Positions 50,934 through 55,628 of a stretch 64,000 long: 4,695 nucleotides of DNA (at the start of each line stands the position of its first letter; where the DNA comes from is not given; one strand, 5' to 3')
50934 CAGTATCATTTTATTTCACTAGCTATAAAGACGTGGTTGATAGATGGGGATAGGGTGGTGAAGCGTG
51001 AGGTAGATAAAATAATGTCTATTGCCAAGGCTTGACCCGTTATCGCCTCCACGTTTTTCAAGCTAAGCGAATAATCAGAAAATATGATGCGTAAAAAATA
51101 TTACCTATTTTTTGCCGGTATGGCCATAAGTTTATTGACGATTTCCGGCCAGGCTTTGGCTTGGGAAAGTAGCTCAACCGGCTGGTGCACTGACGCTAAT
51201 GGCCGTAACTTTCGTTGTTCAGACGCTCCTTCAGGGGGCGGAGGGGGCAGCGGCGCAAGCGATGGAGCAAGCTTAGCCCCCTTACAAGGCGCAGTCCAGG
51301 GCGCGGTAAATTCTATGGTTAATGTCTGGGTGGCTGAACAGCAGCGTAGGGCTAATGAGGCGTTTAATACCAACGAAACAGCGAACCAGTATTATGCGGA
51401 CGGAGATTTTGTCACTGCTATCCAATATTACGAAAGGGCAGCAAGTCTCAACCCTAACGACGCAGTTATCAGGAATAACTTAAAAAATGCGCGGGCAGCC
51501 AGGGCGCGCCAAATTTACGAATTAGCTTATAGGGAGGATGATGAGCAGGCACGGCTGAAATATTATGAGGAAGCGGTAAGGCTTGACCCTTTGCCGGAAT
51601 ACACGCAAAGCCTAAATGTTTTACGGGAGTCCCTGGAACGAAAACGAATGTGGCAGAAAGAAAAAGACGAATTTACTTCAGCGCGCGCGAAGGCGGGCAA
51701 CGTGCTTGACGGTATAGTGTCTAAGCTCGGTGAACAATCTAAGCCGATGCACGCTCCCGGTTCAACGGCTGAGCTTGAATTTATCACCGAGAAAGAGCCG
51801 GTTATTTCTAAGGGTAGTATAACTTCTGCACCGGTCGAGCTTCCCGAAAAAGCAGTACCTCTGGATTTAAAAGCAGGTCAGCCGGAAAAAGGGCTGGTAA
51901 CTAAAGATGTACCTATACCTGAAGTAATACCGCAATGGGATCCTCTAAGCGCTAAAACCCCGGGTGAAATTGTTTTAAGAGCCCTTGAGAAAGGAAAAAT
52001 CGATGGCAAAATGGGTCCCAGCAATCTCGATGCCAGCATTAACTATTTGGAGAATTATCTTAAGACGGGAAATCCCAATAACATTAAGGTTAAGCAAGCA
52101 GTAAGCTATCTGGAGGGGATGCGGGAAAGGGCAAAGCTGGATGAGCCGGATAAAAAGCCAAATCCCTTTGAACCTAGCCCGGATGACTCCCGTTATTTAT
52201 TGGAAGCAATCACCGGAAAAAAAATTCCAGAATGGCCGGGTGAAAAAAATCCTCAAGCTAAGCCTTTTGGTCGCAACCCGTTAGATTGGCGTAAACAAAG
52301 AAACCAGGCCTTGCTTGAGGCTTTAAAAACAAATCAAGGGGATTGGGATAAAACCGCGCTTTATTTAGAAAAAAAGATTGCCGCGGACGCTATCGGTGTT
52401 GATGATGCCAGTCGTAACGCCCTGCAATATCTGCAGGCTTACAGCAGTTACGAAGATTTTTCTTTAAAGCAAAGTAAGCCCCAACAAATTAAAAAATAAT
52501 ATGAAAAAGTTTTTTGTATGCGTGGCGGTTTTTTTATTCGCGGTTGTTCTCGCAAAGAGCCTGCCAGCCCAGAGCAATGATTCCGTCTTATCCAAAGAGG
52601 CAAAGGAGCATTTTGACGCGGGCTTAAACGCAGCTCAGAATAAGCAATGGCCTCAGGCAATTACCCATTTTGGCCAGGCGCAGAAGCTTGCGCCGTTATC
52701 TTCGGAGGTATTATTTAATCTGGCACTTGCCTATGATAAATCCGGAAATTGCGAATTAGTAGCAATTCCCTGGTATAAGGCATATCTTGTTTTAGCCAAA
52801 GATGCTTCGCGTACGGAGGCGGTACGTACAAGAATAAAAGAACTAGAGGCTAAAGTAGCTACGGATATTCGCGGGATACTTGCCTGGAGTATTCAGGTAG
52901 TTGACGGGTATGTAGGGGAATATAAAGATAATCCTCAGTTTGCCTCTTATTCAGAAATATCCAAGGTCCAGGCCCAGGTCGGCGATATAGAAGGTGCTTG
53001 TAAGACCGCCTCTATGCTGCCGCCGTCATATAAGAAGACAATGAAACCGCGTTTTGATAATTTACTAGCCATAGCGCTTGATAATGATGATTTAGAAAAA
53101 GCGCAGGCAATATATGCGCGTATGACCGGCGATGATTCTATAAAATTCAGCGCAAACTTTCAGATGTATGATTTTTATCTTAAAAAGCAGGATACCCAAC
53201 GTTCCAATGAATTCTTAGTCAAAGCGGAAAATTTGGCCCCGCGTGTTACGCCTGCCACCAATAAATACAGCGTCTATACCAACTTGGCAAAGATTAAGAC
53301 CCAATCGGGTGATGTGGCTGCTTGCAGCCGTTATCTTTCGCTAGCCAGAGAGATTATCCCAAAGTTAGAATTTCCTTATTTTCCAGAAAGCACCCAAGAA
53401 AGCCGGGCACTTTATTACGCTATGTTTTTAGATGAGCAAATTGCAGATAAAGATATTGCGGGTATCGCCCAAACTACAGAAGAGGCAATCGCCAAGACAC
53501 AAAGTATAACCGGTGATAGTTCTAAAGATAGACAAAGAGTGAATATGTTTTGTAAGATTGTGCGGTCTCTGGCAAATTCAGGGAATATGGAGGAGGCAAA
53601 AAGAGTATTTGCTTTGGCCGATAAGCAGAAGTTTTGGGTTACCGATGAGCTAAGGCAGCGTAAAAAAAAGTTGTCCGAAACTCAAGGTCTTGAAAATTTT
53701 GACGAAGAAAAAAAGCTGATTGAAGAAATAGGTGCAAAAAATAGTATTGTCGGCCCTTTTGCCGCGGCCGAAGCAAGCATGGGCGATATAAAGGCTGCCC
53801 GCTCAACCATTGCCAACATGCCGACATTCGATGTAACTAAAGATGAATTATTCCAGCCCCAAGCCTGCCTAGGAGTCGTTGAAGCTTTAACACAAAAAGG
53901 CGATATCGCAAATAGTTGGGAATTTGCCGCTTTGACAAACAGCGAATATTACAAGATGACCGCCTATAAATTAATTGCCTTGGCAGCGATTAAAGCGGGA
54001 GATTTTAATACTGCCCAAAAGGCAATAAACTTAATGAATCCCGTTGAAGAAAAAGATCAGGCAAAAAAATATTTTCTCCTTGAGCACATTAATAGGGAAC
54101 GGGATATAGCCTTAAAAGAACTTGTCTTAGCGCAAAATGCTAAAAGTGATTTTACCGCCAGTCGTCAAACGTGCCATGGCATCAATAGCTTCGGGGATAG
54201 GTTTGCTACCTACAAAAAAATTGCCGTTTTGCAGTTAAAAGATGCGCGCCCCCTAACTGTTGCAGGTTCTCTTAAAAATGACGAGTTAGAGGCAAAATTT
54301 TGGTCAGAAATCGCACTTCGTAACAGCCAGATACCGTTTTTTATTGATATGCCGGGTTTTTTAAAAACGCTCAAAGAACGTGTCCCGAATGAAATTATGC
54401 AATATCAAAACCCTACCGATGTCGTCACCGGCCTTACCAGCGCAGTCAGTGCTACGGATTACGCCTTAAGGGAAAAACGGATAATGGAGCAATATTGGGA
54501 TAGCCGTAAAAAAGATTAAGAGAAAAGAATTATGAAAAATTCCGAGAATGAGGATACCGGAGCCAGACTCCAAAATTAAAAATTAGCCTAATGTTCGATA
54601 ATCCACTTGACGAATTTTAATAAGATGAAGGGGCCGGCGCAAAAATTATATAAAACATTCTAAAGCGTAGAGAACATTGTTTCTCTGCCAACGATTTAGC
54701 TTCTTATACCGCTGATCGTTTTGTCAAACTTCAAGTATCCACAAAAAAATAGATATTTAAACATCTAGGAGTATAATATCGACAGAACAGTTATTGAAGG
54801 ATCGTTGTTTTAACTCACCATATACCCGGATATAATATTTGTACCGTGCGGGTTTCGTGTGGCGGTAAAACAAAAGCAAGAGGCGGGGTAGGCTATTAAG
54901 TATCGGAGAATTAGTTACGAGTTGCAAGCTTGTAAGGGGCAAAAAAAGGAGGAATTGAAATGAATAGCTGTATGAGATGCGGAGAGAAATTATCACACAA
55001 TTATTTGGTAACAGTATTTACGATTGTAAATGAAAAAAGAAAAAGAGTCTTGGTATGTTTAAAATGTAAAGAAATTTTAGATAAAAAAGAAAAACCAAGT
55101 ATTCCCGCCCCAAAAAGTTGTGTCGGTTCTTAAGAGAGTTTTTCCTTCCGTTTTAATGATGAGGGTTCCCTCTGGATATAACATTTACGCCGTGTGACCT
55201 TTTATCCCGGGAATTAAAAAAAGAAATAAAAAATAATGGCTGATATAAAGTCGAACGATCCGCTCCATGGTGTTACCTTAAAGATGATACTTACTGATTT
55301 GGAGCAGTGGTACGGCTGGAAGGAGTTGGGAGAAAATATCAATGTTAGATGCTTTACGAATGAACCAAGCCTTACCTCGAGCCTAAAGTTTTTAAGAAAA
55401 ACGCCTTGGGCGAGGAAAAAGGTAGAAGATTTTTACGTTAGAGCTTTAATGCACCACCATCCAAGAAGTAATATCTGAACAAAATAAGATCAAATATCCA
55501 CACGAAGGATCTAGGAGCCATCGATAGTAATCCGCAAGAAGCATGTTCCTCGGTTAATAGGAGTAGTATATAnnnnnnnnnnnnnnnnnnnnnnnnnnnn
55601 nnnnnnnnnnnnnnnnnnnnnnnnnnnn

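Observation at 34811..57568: Four copies of a roughly 330-bp structured intergenic element with modular ends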

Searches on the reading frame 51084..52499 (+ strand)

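Call 34: search_protein_families(library=pfam, proteins=[window:51084-52499:+], max_evalue=0.01)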
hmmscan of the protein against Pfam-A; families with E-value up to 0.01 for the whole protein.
window:51084-52499:+ (471 aa): 6 families
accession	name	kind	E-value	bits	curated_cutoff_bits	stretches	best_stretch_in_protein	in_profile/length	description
PF00515.34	TPR_1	-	1e-06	28.7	27.8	1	100-126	8-34/34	Tetratricopeptide repeat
PF07719.23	TPR_2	-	1.7e-05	25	27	1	99-126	7-34/34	Tetratricopeptide repeat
PF14559.12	TPR_19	-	9.7e-05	23.1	25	0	104-138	2-41/68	Tetratricopeptide repeat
PF13428.12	TPR_14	-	0.00025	21.9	23.5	1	100-133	8-41/44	Tetratricopeptide repeat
PF13414.12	TPR_11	-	0.0007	19.7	26.8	1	101-133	2-34/42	TPR repeat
PF13181.12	TPR_8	-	0.00088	19.7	25.7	0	107-126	15-34/34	Tetratricopeptide repeat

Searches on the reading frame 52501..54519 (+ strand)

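Call 34: search_protein_families(library=pfam, proteins=[window:52501-54519:+], max_evalue=0.01)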
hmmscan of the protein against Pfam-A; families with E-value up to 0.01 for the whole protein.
window:52501-54519:+ (672 aa): 7 families
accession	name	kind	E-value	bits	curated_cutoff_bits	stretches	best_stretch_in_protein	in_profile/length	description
PF07719.23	TPR_2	-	1.1e-05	25.6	27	0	34-65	1-32/34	Tetratricopeptide repeat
PF14559.12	TPR_19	-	0.00011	22.8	25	0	45-83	2-40/68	Tetratricopeptide repeat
PF13432.12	TPR_16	-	0.00037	21.3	32.7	1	39-100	2-62/65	Tetratricopeptide repeat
PF24603.1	TPR_30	-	0.00075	20.3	29.7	0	458-514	10-66/100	Tetratricopeptide repeat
PF00515.34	TPR_1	-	0.0017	18.5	27.8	0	44-65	11-32/34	Tetratricopeptide repeat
PF13428.12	TPR_14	-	0.0031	18.5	23.5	0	45-75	12-42/44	Tetratricopeptide repeat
PF25768.1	TPR_IFT121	-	0.0057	17.4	27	0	486-522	45-81/100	IFT121-like, TPR repeats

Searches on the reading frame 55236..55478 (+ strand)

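Call 33: search_protein_families(library=pfam, proteins=[window:55236-55478:+], max_evalue=0.01)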
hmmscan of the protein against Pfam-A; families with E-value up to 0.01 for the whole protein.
window:55236-55478:+ (80 aa): 1 family
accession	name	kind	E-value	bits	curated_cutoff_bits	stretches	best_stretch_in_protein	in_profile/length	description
PF09905.14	VF530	-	2.6e-33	114.4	27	1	6-68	1-63/63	DNA-binding protein VF530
